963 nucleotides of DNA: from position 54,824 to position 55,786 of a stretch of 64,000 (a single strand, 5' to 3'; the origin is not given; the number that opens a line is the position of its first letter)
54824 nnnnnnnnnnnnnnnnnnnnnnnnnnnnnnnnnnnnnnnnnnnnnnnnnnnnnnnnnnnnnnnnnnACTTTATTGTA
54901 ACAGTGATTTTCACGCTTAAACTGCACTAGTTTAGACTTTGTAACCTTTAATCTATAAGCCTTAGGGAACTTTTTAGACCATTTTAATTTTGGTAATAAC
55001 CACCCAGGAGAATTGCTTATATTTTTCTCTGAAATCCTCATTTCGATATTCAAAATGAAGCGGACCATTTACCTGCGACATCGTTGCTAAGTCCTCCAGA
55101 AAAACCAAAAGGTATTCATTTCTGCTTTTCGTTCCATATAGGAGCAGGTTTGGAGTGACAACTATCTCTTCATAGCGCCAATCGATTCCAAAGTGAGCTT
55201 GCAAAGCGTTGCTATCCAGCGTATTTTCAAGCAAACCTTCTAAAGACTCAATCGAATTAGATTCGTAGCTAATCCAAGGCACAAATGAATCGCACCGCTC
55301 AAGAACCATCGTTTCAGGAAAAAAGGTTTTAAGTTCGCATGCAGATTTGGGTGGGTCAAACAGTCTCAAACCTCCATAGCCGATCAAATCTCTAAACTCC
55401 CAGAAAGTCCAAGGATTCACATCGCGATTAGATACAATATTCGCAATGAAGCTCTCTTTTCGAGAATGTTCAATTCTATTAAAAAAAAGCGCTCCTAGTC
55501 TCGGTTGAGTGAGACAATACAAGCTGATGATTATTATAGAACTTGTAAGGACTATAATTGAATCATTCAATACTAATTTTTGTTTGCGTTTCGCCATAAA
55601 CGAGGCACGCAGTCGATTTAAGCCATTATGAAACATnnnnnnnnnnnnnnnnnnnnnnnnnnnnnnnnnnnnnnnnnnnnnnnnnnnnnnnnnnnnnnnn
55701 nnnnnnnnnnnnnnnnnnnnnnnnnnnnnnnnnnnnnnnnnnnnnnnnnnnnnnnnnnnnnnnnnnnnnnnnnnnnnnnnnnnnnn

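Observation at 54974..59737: Two GT-C paralogs each paired with a paralogous small signal-anchored protein of unknown family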

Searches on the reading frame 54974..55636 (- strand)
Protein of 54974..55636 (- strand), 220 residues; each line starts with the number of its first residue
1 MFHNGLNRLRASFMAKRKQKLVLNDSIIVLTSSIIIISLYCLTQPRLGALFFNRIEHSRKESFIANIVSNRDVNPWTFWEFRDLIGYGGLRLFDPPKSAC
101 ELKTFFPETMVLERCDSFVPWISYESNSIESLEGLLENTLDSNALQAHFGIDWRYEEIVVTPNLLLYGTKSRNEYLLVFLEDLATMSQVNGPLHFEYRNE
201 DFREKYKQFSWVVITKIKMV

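Call 6: search_protein_families(library=pfam, proteins=[window:54974-55636:-], max_evalue=1)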
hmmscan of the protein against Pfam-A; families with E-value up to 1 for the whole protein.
window:54974-55636:- (220 aa): 0 families

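Call 7: search_protein_families(library=ncbifam, proteins=[window:54974-55636:-], max_evalue=1)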
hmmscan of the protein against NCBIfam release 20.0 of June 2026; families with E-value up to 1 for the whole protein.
window:54974-55636:- (220 aa): 0 families

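Call 8: find_homologous_proteins(query=window:54974-55636:-, max_evalue=0.01)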
Query window:54974-55636:- (220 aa): 2 proteins with E <= 0.01 among 160 candidates.
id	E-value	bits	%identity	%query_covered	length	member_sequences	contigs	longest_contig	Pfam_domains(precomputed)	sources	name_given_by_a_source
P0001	6.2e-145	498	100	100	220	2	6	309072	-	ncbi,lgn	-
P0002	8.4e-98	344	68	99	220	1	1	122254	-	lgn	-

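Call 10: find_encoding_contigs(protein=P0002, flank=10000, max_places=4)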
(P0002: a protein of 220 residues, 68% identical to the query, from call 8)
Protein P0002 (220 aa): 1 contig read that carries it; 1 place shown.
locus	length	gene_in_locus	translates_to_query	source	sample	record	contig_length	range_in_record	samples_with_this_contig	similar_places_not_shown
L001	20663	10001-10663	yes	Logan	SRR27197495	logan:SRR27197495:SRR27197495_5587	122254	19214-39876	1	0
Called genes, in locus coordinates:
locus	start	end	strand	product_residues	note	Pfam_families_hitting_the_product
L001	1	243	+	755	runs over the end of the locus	-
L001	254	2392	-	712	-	-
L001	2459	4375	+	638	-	-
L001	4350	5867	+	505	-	-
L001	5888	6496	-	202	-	-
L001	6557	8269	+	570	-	PF10131:PTPS_related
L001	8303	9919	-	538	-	PF10131:PTPS_related (weak), PF20176:DUF6541 (weak)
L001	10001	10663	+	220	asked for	-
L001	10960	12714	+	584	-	-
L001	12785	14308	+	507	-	-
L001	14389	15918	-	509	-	PF13231:PMT_2 (weak)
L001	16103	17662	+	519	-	PF13231:PMT_2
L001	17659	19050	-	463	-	PF09852:DUF2079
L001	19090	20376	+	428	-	-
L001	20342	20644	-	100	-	-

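Call 22: find_encoding_contigs(protein=P0001, flank=1000, max_places=6)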
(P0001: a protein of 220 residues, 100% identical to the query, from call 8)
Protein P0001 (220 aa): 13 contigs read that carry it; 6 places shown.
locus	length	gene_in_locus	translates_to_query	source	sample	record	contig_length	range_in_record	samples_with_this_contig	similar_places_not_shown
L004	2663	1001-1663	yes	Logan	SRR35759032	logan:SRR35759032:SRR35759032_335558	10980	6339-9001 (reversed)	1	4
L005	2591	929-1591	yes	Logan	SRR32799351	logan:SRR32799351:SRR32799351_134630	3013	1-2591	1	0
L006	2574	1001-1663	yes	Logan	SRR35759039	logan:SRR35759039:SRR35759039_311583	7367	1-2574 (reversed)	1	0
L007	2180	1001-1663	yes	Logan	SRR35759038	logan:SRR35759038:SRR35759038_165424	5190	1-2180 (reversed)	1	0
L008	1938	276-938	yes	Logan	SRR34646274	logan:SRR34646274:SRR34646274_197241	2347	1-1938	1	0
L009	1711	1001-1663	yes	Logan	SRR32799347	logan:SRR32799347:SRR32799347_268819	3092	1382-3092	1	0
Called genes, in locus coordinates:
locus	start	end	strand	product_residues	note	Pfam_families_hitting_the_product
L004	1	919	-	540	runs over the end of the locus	PF20176:DUF6541 (weak)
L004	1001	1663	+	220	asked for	-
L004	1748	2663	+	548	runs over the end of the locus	PF13231:PMT_2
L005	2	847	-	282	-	?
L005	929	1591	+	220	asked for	-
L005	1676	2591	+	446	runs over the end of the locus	?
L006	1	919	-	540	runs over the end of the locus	PF20176:DUF6541 (weak)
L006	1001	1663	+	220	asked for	-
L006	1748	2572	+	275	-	?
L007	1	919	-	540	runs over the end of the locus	PF20176:DUF6541 (weak)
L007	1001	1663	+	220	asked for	-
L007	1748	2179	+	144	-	?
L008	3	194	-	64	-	?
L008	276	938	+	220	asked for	-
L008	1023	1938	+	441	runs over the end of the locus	?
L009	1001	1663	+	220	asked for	-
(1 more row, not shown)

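Call 27: search_protein_representatives(alignment_id=A1)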
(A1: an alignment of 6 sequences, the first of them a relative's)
Query: 6 sequences, 208 profile positions. Proteins with E-value up to 0.001 (for the whole library): 316; up to 1e-10: 237; up to 1e-30: 4. The best 150 are listed.
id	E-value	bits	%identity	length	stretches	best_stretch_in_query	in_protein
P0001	2.6e-81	288.6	-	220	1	2-207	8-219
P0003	8.3e-73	260.9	-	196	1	17-208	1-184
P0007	1.4e-34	136.0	-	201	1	19-206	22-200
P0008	3.4e-34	134.8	-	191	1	10-205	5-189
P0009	5.2e-30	121.1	-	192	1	16-207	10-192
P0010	1.6e-28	116.3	-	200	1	21-205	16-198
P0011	2.5e-28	115.6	-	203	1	23-205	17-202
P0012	7.3e-28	114.1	-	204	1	14-206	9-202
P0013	6.1e-27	111.1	-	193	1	26-206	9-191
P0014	2.1e-26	109.3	-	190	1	18-206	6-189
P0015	2.5e-26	109.0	-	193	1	25-206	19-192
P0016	3.4e-26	108.6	-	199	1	18-206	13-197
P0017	4.3e-26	108.3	-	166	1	31-205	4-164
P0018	6.7e-26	107.7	-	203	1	8-205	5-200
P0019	2.1e-25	106.0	-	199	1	8-207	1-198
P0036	6.6e-24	101.1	-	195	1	22-205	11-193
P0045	5.4e-23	98.2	-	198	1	24-205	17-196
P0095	1.5e-19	86.9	-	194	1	21-205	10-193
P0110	7.2e-19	84.7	-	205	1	12-206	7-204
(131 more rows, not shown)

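Call 29: search_protein_families(library=pfam, alignment_id=A2, max_evalue=0.1)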
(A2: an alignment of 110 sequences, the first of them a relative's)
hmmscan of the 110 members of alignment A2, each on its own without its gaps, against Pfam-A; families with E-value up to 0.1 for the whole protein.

A. member 1, P0001 (220 aa): 0 families

B. families by the number of members that match (of 110 scanned): 31 families (the first 25 are shown)
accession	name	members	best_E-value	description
PF00895.25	ATP-synt_8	4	0.016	ATP synthase protein 8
PF13800.11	Sigma_reg_N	3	0.012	Sigma factor regulator N-terminal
PF23113.1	MARCHF6_C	2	0.043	E3 ubiquitin-protein ligase MARCHF6-like, C-terminal domain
PF10966.13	DUF2768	1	0.00011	Protein of unknown function (DUF2768)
PF24635.1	DUF7632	1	0.0052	Domain of unknown function (DUF7632)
PF14171.11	SpoIISA_toxin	1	0.0061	Toxin SpoIISA, type II toxin-antitoxin system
PF11113.13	Phage_head_chap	1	0.0062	Head assembly gene product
PF23406.1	ZNF380_CC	1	0.0091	ZNF380 coiled-coil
PF10661.14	EssA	1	0.0092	WXG100 protein secretion system (Wss), protein EssA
PF06106.16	SAUGI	1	0.013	S. aureus uracil DNA glycosylase inhibitor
PF25337.1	C2_N_APX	1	0.017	N-terminal C2 domain of anterior pharynx excess proteins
PF13873.12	Myb_DNA-bind_5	1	0.021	Myb/SANT-like DNA-binding domain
PF08776.16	VASP_tetra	1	0.024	VASP tetramerisation domain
PF18478.7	PIN_10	1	0.026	PIN like domain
PF22317.1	PolB_N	1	0.028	DNA polymerase II small subunit, N-terminal domain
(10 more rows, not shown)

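Call 30: search_solved_structures(query=A2, max_evalue=10)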
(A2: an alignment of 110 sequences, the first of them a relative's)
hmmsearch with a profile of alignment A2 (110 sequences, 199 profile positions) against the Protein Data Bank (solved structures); distinct sequences matched with E-value up to 10: 0.

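Call 34: find_related_loci(query=A3, collection=genome_contigs, flank=6000)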
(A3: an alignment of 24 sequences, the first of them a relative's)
Query A3 (203 aa) in genome_contigs; peptide patterns used: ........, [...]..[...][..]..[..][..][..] (x = any residue, [..] = any of these).
182 stretches matched a pattern; 34 encode a relative of the query (tblastn E <= 1e-3); 34 distinct loci.
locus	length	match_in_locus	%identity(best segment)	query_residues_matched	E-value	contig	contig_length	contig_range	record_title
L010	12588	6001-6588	44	2-203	4e-46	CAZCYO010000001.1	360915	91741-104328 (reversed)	MAG TPA_asm: uncultured Gammaproteobacteria bacterium isolate SRP278252_co1_715 genome assembly, contig: NODE_11_length_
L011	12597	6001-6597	39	2-200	5e-46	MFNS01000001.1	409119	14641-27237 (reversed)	MAG: Candidatus Levybacteria bacterium RIFCSPHIGHO2_01_FULL_40_16 rifcsphigho2_01_scaffold_15, whole genome shotgun sequ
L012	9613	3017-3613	41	2-200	8e-44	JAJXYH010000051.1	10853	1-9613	MAG: bacterium isolate BP6.bin75 NODE_10589_length_10853_cov_1.444993, whole genome shotgun sequence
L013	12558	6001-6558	38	12-200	2e-43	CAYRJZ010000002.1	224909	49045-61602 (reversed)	MAG TPA_asm: uncultured Gammaproteobacteria bacterium isolate SRP170004_co1_576 genome assembly, contig: NODE_54_length_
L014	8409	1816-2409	36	2-201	5e-43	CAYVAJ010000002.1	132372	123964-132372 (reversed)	MAG TPA_asm: uncultured Gammaproteobacteria bacterium isolate SRP144015_co1_62 genome assembly, contig: NODE_70_length_1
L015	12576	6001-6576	42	2-198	2e-42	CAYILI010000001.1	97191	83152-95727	MAG TPA_asm: uncultured Gammaproteobacteria bacterium isolate ERP119705_co22_367 genome assembly, contig: NODE_95_length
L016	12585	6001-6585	39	1-200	9e-42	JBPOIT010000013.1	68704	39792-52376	MAG: Candidatus Levyibacteriota bacterium isolate MAG_784 c_000000578616, whole genome shotgun sequence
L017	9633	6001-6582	40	2-200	1e-41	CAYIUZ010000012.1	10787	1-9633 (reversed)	MAG TPA_asm: uncultured Gammaproteobacteria bacterium isolate ERP119705_co5_457 genome assembly, contig: NODE_7835_lengt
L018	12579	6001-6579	41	2-200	6e-41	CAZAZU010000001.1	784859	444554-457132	MAG TPA_asm: uncultured Gammaproteobacteria bacterium isolate SRP178908_co1_328 genome assembly, contig: NODE_1_length_7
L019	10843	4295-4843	39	16-202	5e-40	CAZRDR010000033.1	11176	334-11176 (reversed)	MAG TPA_asm: uncultured Gammaproteobacteria bacterium isolate SRP135725_co2_727 genome assembly, contig: k141_2828658, w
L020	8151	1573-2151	41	2-200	5e-40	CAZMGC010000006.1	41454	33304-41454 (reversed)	MAG TPA_asm: uncultured Gammaproteobacteria bacterium isolate SRP278252_co2_146 genome assembly, contig: NODE_1693_lengt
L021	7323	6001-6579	39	2-200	7e-38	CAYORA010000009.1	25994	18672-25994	MAG TPA_asm: uncultured Gammaproteobacteria bacterium isolate SRP170004_co1_164 genome assembly, contig: NODE_2787_lengt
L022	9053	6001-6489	38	16-202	6e-38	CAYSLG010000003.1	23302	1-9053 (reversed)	MAG TPA_asm: uncultured Gammaproteobacteria bacterium isolate binchicken_co251_965 genome assembly, contig: NODE_2982_le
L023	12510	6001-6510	39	32-201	5e-37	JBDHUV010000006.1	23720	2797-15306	MAG: Candidatus Levyibacteriota bacterium isolate AS-MESO-3CA.413 NODE_9094_length_23720_cov_6.002792, whole genome shot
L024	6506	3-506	41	28-200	4e-37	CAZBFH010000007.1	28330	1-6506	MAG TPA_asm: uncultured Gammaproteobacteria bacterium isolate SRP342105_co2_162 genome assembly, contig: NODE_1670_lengt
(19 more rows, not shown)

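Call 37: find_homologous_proteins(query=A2, max_evalue=0.00001)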
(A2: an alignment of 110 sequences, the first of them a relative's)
Query A2 (110 sequences) (220 aa, profile of the alignment): 11 proteins with E <= 0.00001 among 2472 candidates.
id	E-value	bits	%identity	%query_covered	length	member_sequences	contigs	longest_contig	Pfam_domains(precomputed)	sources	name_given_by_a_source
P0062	9.6e-57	210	23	75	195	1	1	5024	-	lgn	-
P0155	6.3e-51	191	18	76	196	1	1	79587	-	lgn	-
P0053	3.1e-49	185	23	34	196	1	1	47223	-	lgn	-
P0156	9.8e-46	174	26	35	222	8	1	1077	-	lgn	-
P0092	2.3e-45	173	28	27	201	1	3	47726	-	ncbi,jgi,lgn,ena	-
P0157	1.2e-43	167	22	27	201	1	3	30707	-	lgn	-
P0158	3.8e-42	162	26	30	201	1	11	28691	-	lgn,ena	-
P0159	8.1e-42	161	20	30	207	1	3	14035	-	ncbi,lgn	-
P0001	2.4e-33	134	100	100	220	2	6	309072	-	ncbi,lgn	-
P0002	1.1e-32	131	68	99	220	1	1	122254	-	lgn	-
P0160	1.2e-29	122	30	9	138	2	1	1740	-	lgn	-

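Call 45: predict_structure(alignment_id=A2)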
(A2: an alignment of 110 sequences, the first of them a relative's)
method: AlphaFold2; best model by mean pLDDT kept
length: 220 residues; sequences in the alignment: 110
mean_pLDDT: 86.1   pTM: 0.80
mean pLDDT of the five models: 86.1, 85.6, 85.3, 85.2, 84.8
residues with pLDDT >= 90: 123; 70-90: 62; 50-70: 35; < 50: 0
segments of 3 or more residues with pLDDT < 50: none
pLDDT, mean of each block of 10 residues (from residue 1): 66 61 83 96 86 92 98 97 89 77 72 86 93 87 77 93 95 96 92 71 90 94
secondary structure, 60 per line:
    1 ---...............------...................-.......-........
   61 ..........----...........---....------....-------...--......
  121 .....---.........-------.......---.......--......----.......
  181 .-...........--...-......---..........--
elements in order: H4-18 H25-43 H45-51 H53-70 H75-85 E89-92 H99-102 E110-112 E118-125 E129-137 H145-148 E149-151 E155-161 E164-169 E174-181 H183-193 H200-205 E209-218

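Call 55: find_encoding_contigs(protein=P0036, flank=5000, max_places=2)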
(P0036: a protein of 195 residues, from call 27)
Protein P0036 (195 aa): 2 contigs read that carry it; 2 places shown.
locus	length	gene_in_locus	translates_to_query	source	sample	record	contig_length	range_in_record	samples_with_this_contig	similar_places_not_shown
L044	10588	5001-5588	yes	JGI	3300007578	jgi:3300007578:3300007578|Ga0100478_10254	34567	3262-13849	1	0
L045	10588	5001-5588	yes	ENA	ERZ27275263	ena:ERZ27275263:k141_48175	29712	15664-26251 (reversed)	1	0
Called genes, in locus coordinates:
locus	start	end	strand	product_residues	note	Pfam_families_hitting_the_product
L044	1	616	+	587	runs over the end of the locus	-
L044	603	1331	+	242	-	PF00535:Glycos_transf_2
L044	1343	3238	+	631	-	-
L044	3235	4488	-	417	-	PF10131:PTPS_related (weak)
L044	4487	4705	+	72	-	-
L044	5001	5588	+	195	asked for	-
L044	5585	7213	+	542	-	PF13231:PMT_2 (weak)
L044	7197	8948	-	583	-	-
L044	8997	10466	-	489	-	-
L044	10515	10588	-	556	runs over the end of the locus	-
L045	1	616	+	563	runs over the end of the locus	-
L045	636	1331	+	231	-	PF00535:Glycos_transf_2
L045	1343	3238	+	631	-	-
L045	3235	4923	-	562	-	PF10131:PTPS_related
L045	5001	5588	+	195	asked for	-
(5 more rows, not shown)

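Call 56: find_encoding_contigs(protein=P0110, flank=5000, max_places=2)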
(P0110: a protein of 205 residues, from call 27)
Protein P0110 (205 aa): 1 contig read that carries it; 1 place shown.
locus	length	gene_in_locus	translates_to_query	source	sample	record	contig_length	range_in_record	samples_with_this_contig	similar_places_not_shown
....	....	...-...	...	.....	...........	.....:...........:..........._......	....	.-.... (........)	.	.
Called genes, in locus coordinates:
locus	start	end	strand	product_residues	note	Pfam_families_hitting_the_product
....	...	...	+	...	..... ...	-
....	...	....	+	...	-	-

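Call 57: find_encoding_contigs(protein=P0045, flank=5000, max_places=1)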
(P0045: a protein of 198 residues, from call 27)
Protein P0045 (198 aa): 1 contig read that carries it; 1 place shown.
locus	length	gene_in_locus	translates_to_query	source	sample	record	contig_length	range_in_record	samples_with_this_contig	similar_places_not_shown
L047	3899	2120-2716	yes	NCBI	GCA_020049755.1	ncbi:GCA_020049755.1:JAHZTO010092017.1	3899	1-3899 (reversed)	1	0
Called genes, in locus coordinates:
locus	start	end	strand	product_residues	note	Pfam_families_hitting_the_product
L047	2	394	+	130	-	?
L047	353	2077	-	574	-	PF10131:PTPS_related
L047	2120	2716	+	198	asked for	-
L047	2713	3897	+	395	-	?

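Call 58: find_encoding_contigs(protein=P0095, flank=5000, max_places=1)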
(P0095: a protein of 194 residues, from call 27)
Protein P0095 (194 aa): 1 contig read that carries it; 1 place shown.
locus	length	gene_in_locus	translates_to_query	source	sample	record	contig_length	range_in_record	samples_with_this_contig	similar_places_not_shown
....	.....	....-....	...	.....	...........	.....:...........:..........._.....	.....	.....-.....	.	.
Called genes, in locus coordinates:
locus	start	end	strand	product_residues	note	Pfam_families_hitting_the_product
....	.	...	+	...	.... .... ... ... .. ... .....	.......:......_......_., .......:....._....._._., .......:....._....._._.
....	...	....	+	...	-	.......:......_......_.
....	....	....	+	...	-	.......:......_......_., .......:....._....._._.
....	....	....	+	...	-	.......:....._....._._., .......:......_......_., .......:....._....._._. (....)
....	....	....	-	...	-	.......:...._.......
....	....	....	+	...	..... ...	-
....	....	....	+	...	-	-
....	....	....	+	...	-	-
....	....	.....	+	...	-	-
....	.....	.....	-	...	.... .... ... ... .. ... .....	-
